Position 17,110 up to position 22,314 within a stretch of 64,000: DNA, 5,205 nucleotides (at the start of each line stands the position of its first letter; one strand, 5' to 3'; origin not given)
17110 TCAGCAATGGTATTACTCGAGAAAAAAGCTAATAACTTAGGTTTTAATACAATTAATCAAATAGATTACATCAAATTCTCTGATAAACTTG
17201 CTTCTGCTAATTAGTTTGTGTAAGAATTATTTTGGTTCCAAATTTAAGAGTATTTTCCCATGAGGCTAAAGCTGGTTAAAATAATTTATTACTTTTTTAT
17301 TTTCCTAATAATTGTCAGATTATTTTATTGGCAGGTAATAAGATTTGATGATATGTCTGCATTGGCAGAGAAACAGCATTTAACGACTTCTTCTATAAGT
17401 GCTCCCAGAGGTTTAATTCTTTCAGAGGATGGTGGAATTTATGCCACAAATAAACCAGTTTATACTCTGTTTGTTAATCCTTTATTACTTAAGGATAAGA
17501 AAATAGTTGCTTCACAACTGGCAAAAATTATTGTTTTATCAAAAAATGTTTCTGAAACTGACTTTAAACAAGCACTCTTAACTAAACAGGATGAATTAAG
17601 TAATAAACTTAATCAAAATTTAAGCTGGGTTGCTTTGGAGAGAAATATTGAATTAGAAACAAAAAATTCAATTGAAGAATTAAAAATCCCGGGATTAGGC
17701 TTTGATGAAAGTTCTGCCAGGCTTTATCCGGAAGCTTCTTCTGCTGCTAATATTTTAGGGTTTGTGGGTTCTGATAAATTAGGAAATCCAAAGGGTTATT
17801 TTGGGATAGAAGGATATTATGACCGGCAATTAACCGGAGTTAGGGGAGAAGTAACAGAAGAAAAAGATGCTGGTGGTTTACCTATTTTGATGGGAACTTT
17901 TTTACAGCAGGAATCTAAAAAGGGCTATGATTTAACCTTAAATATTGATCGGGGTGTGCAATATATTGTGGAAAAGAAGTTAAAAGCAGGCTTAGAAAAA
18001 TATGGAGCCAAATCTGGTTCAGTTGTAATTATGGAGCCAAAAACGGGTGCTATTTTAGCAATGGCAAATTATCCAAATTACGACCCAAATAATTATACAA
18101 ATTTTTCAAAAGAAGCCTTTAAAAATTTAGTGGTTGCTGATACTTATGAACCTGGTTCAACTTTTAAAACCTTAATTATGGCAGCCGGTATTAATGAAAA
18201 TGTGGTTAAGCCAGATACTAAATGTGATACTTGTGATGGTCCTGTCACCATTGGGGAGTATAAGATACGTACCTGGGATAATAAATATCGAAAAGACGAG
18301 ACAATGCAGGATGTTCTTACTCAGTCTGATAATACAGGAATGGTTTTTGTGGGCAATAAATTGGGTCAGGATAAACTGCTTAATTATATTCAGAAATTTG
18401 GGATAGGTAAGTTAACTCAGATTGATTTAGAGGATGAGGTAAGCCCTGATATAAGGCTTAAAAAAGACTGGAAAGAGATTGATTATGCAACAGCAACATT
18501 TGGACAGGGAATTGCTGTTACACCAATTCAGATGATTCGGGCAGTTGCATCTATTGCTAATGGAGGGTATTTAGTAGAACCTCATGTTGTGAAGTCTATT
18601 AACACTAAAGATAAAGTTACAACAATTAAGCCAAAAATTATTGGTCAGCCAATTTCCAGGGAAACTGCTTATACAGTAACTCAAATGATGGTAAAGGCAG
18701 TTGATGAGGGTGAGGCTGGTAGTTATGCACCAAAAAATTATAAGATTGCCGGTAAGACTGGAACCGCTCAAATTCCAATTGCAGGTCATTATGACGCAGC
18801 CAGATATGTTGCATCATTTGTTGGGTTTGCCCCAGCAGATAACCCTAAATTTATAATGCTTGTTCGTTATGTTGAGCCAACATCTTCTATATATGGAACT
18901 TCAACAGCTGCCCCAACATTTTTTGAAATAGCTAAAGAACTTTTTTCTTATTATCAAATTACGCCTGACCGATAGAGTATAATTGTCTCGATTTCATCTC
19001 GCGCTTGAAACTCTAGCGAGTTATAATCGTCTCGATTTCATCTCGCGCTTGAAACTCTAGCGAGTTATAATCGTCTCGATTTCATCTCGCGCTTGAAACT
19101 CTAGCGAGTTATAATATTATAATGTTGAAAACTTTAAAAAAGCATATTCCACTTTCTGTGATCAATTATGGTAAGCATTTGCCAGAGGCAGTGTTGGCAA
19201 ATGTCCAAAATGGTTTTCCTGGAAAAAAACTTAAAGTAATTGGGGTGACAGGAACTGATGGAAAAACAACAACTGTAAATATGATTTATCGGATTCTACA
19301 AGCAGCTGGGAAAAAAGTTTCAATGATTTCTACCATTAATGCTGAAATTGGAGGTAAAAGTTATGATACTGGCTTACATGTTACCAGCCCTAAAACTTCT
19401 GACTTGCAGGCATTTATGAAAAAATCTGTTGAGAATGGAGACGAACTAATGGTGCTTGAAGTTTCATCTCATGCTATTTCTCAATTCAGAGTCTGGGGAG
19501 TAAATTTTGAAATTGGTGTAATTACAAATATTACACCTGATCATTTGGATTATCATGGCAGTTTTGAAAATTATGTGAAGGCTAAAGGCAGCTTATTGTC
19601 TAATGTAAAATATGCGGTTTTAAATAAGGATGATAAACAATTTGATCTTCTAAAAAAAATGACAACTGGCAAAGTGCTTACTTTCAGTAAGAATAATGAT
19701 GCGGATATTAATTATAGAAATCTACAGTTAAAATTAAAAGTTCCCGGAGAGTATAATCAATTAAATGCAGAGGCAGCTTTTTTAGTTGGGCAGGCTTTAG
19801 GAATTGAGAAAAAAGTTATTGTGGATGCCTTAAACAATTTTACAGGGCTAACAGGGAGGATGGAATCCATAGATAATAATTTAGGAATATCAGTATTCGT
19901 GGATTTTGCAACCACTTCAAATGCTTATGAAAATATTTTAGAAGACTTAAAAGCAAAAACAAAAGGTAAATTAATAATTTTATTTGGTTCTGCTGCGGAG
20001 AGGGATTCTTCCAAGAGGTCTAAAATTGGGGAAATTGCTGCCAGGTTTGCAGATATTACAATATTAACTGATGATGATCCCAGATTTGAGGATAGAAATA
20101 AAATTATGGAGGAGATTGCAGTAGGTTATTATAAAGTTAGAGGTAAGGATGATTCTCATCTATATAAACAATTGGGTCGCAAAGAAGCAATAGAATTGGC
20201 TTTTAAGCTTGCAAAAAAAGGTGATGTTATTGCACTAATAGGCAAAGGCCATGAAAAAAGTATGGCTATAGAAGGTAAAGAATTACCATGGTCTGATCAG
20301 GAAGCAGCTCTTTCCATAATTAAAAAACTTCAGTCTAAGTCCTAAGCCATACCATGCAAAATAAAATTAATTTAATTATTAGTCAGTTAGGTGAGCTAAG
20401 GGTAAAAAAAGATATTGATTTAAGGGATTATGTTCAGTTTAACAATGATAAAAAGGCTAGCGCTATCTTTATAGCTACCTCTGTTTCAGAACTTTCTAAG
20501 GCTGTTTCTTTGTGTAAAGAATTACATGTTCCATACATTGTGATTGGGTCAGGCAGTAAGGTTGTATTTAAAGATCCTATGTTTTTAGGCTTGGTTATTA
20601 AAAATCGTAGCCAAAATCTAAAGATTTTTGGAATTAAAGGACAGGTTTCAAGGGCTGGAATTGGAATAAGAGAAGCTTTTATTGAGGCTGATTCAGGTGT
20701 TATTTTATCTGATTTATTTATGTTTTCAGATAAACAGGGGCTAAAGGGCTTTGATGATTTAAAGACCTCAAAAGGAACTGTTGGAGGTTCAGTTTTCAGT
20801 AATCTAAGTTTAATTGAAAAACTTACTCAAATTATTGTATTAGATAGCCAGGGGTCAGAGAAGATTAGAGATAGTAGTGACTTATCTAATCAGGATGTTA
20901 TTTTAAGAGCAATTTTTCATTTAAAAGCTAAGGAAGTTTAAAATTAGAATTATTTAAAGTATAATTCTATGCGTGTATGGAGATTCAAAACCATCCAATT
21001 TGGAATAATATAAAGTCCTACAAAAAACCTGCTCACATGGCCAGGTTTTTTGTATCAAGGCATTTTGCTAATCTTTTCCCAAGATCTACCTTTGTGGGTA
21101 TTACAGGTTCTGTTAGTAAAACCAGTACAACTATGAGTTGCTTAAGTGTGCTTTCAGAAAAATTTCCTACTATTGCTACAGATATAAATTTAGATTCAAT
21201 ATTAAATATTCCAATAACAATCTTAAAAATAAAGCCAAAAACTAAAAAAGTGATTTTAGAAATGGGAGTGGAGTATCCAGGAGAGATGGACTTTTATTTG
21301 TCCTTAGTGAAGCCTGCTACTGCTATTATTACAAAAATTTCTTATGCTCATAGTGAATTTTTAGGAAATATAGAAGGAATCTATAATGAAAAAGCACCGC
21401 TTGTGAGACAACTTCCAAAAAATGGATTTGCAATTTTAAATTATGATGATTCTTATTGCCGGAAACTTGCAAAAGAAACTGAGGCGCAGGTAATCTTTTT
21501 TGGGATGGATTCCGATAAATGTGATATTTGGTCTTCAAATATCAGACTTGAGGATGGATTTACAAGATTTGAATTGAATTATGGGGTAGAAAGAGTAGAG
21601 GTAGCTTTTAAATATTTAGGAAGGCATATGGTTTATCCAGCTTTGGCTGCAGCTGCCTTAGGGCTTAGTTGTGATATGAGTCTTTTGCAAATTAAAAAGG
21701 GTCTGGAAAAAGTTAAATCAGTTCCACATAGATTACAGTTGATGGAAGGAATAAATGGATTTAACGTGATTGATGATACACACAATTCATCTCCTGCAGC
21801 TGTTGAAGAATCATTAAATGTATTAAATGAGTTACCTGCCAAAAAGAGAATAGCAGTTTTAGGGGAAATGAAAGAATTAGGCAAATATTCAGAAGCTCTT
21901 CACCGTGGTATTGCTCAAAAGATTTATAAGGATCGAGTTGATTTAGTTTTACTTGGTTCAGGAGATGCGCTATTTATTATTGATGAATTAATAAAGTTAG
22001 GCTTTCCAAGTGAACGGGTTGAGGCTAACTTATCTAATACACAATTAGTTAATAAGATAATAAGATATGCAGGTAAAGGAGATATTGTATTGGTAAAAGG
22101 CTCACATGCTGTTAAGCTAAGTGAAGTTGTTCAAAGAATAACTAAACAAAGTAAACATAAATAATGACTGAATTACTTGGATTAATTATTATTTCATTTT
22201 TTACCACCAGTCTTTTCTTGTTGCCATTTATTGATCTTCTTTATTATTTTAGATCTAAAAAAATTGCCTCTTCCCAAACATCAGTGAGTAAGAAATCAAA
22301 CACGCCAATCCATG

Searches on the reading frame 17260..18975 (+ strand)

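Call 36: search_protein_families(library=pfam, proteins=[window:17260-18975:+], max_evalue=0.0001)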
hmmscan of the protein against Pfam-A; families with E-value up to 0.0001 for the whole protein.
window:17260-18975:+ (571 aa): 3 families
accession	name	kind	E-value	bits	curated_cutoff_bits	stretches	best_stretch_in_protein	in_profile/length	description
PF00905.27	Transpeptidase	-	1.3e-77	261.4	22.1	1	253-557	1-297/299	Penicillin binding protein transpeptidase domain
PF03717.20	PBP_dimer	-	2e-22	80.9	24.4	1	46-207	2-174/180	Penicillin-binding Protein dimerisation domain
PF13354.11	Beta-lactamase2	-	1e-06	28.7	22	1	296-503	21-190/214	Beta-lactamase enzyme family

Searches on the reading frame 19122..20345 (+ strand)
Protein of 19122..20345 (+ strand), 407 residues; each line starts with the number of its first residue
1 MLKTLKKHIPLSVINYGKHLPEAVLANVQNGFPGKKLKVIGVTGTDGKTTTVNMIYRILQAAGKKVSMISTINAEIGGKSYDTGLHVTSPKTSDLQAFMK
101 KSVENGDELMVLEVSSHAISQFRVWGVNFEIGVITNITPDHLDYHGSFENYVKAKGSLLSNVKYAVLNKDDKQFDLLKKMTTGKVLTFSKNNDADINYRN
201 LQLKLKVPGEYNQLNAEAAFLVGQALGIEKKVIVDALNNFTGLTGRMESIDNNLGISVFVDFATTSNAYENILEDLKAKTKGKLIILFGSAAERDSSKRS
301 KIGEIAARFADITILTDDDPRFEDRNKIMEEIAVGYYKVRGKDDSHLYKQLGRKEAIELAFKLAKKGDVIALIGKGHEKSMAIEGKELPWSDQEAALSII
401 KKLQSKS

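Call 36: search_protein_families(library=pfam, proteins=[window:19122-20345:+], max_evalue=0.0001)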
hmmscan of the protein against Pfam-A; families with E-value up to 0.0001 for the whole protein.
window:19122-20345:+ (407 aa): 2 families
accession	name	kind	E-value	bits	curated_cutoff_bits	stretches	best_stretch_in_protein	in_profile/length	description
PF08245.18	Mur_ligase_M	-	1.7e-41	142.8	24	1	42-221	1-198/200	Mur ligase middle domain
PF02875.26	Mur_ligase_C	-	2e-24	87.3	28.4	1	245-376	1-127/127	Mur ligase, glutamate ligase domain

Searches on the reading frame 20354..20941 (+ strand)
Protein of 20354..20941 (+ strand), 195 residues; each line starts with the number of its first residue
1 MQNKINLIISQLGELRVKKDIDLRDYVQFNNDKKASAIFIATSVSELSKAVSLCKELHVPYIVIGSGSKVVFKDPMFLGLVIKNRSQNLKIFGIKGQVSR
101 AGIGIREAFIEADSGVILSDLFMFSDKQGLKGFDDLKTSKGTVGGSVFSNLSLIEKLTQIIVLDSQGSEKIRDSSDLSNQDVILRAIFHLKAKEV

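Call 36: search_protein_families(library=pfam, proteins=[window:20354-20941:+], max_evalue=0.0001)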
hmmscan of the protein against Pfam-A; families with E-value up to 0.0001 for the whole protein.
window:20354-20941:+ (195 aa): 1 family
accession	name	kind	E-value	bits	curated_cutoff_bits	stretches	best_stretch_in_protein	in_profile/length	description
PF01565.28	FAD_binding_4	-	2.6e-10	40.6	26.4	1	36-151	2-108/139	FAD binding domain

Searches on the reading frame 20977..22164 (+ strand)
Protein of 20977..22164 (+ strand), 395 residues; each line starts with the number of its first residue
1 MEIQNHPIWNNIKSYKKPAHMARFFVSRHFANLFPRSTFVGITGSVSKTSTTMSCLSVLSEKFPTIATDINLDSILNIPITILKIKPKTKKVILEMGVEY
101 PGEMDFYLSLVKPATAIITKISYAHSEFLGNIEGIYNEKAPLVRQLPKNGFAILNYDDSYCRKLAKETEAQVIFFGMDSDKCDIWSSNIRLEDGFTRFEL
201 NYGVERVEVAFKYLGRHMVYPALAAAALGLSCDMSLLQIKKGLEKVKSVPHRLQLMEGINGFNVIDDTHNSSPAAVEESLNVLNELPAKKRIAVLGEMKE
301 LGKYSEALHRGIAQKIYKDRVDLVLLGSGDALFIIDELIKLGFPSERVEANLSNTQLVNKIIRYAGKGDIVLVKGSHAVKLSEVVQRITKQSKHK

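Call 36: search_protein_families(library=pfam, proteins=[window:20977-22164:+], max_evalue=0.0001)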
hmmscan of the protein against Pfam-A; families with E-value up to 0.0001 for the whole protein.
window:20977-22164:+ (395 aa): 2 families
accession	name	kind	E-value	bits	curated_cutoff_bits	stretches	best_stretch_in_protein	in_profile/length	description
PF08245.18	Mur_ligase_M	-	3.3e-34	119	24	1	42-228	1-199/200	Mur ligase middle domain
PF02875.26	Mur_ligase_C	-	5e-18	66.6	28.4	1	251-377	1-127/127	Mur ligase, glutamate ligase domain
